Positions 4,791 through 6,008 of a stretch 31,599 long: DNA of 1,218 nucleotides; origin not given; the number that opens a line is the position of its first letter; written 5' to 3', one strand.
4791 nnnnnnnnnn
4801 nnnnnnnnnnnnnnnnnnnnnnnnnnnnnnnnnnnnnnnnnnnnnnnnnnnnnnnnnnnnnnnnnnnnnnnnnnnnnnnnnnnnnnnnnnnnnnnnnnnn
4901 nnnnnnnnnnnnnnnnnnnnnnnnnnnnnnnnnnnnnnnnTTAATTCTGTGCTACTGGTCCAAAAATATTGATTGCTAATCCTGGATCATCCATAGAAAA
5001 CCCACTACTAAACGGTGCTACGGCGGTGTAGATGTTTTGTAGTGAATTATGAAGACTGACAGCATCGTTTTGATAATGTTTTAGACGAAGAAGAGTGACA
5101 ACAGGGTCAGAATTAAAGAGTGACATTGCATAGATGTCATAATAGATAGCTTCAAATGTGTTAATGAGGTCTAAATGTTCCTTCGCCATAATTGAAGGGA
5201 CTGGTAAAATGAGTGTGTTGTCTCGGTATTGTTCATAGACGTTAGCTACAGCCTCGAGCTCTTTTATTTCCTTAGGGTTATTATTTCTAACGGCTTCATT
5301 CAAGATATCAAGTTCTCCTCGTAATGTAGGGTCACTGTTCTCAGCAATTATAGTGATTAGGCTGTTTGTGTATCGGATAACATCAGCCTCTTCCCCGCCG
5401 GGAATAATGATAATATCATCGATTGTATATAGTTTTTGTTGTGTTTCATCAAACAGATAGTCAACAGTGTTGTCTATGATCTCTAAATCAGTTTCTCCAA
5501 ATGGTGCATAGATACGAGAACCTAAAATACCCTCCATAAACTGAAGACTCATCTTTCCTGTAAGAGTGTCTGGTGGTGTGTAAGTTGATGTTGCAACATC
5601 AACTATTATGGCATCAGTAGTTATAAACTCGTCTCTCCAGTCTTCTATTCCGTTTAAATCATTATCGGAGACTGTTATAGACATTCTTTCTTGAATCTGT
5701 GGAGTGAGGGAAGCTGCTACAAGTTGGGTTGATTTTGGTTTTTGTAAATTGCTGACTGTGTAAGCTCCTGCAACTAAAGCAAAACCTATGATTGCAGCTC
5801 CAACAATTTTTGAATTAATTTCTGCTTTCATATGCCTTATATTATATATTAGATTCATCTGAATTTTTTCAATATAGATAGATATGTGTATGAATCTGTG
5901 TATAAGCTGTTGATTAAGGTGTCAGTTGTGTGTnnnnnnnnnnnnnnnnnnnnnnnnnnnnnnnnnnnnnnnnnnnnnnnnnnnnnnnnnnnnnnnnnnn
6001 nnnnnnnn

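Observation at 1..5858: Chromosomal T4SS-like locus (PrgI + VirB6/TrbL-like + three unknown proteins) fused to a housekeeping gene run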

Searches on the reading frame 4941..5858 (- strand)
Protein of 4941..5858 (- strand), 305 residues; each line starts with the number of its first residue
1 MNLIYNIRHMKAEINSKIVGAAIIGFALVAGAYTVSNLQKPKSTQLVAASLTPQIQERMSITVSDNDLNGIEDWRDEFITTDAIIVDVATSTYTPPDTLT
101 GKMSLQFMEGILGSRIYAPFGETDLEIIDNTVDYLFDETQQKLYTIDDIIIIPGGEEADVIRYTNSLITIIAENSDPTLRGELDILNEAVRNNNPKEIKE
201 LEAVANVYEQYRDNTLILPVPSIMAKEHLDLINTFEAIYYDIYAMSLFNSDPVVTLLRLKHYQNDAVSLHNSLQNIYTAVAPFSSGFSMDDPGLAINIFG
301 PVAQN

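Call 6: search_protein_families(library=ncbifam, proteins=[window:4941-5858:-], max_evalue=1)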
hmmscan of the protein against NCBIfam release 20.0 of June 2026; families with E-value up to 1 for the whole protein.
window:4941-5858:- (305 aa): 2 families
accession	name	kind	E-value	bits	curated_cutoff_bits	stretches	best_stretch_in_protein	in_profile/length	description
TIGR02397.1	dnaX_nterm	equivalog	0.016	14.5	250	1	160-266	193-297/355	DNA polymerase III subunit gamma/tau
NF004046.1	PRK05563.1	equivalog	0.17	10.7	400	1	160-256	194-288/567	DNA polymerase III subunit gamma/tau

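Call 7: search_protein_families(library=pfam, proteins=[window:4941-5858:-], max_evalue=1)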
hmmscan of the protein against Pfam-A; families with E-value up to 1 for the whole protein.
window:4941-5858:- (305 aa): 0 families

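Call 30: search_solved_structures(query=A2, max_evalue=10)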
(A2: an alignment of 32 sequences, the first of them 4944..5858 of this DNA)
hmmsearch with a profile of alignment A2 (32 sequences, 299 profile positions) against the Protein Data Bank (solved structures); distinct sequences matched with E-value up to 10: 31.
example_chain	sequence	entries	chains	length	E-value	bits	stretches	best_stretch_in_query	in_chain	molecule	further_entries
6dae_A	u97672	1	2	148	0.11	14.8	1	45-104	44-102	Calmodulin-1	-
1ooj_A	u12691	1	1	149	0.25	13.6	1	45-105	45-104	Calmodulin CMD-1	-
2lv6_A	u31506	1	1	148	0.29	13.4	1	45-105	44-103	Calmodulin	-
1mxe_A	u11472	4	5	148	0.29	13.4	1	45-105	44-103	Calmodulin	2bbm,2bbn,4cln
8zlw_N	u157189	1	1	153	0.29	13.4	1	45-105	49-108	Calmodulin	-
2bkh_B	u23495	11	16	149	0.3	13.4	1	45-105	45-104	CALMODULIN | AT15141p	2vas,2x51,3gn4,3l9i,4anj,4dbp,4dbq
2vb6_B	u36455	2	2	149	0.3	13.4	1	45-105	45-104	CALMODULIN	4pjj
6dad_A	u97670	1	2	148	0.43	12.9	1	45-103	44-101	Calmodulin-1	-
2k0j_A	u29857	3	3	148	0.82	11.9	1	45-97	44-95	calmodulin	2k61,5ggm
3u0k_A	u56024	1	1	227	0.86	11.9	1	45-96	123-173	RCaMP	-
9c9m_D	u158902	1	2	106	0.88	11.9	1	136-162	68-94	Integrase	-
1cdm_A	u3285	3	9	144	0.9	11.8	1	45-96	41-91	PEPTIDE CALMODULIN-DEPENDENT PROTEIN KINASE II | Calmodulin-1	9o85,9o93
8eow_E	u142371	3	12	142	0.91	11.8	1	45-96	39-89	Calmodulin-1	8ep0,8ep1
9x5j_F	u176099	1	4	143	0.92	11.8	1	45-96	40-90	Calmodulin-1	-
9ya0_SA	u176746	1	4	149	0.92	11.8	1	45-105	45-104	Calmodulin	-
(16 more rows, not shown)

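Call 35: find_homologous_proteins(query=window:4944-5858:-, max_evalue=0.001)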
Query window:4944-5858:- (305 aa): 278 proteins with E <= 0.001 among 2740 candidates; the best 120 are listed.
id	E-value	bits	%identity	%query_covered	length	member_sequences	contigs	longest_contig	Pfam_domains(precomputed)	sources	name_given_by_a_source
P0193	9.5e-188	641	100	97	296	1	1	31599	-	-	-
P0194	1.7e-95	338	55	97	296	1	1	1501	-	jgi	-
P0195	6.4e-88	313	50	97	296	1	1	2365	-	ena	-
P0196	7.3e-88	313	51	97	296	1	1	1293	-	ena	-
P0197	4.0e-87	311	52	96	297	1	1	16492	-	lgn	-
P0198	4.4e-87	310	51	97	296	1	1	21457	-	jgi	jgi:hypothetical protein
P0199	3.2e-86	308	52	97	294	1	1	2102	-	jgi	-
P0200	3.4e-86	308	50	97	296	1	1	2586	-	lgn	-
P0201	4.0e-86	307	51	96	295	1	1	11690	-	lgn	-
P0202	7.8e-86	306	51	96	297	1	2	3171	-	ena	-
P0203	1.0e-85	306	50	97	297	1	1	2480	-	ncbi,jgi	-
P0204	1.3e-85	306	51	96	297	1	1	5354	-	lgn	-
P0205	8.9e-85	303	49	96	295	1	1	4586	-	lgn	-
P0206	1.8e-84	302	48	96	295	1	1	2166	-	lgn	-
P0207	8.9e-84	300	49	97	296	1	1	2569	-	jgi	-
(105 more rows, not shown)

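Call 48: predict_structure(alignment_id=A6)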
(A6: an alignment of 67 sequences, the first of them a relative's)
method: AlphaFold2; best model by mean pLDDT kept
length: 296 residues; sequences in the alignment: 67
mean_pLDDT: 79.3   pTM: 0.64
mean pLDDT of the five models: 79.3, 78.9, 78.7, 77.8, 75.3
residues with pLDDT >= 90: 111; 70-90: 104; 50-70: 52; < 50: 29
segments of 3 or more residues with pLDDT < 50: 1-6, 31-51
pLDDT, mean of each block of 10 residues (from residue 1): 49 63 58 41 41 64 63 52 80 87 80 84 83 91 87 95 91 90 86 95 96 95 96 92 89 91 93 90 88 62
secondary structure, 60 per line:
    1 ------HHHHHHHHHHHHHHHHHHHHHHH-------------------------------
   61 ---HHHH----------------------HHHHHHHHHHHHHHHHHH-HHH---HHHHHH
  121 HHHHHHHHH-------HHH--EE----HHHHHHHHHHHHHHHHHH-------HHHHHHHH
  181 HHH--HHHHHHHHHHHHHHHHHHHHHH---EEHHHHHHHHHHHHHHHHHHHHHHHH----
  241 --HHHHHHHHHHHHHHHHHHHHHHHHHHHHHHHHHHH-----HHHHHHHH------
elements in order: H7-29 H64-67 H90-107 H115-129 H148-165 H173-183 H186-207 H213-236 H243-277 H283-290

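Call 50: fold_search(model_id=the predicted structure, library=pdb)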
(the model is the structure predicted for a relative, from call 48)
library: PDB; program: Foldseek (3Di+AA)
matches with E <= 10: 594; with E <= 0.001: 0
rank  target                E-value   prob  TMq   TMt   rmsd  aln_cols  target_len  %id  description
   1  6s33_B                2.7e-01  0.63  0.20  0.35   7.9       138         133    9  Ligand binding domain of the P. putida receptor PcaY_PP in complex with Protocatechuate (released 2020-10-21)
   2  6s37_B                2.8e-01  0.93  0.27  0.50   6.1       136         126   10  Ligand binding domain of the P. putida receptor PcaY_PP in complex with salicylic acid (released 2020-10-21)
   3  6s33_A                2.9e-01  0.92  0.27  0.48   6.9       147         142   12  Ligand binding domain of the P. putida receptor PcaY_PP in complex with Protocatechuate (released 2020-10-21)
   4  2kvp_MODEL_1_A        2.9e-01  0.66  0.25  0.38  11.6       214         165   10  Solution Structure of the R10 Domain of Talin (released 2010-05-05)
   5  6s1a_B                3.1e-01  0.89  0.26  0.46   7.0       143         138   10  Ligand binding domain of the P. putida receptor PcaY_PP (released 2020-10-21)
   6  6s18_B                3.9e-01  0.54  0.21  0.37   7.9       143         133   10  Ligand binding domain of the P. putida receptor PcaY_PP in complex with glycerol (released 2020-10-21)
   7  8gji_A                4.0e-01  0.60  0.21  0.31   8.4       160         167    7  De novo design of high-affinity protein binders to bioactive helical peptides (released 2024-01-10)
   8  6s37_A                4.2e-01  0.84  0.25  0.45   7.1       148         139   10  Ligand binding domain of the P. putida receptor PcaY_PP in complex with salicylic acid (released 2020-10-21)
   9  6s3b_B                4.4e-01  0.84  0.25  0.45   6.1       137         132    9  Ligand binding domain of the P. putida receptor PcaY_PP in complex with benzoate (released 2020-10-21)
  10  2b0h_MODEL_1_A        4.4e-01  0.60  0.22  0.37   7.3       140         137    8  Solution structure of VBS3 fragment of talin (released 2006-01-17)
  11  6s38_B                4.7e-01  0.60  0.22  0.38   7.4       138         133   11  Ligand binding domain of the P. putida receptor PcaY_PP in complex with quinate (released 2020-10-21)
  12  6zc9_A                5.4e-01  0.21  0.19  0.23  21.0       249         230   12  Structure of 14-3-3 gamma in complex with Nedd4-2 14-3-3 binding motif Ser448 (released 2021-07-21)
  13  2kbb_MODEL_1_A        5.6e-01  0.60  0.27  0.39  13.0       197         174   10  Solution Structure of the R9 Domain of Talin (released 2009-03-17)
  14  6iuh_B                6.2e-01  0.66  0.22  0.43   6.9       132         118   14  Crystal structure of GIT1 PBD domain in complex with Liprin-alpha2 (released 2019-02-20)
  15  4cih_A                6.2e-01  0.57  0.24  0.41   8.7       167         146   12  Structure of LntA-K180D-K181D from Listeria monocytogenes (released 2014-02-05)
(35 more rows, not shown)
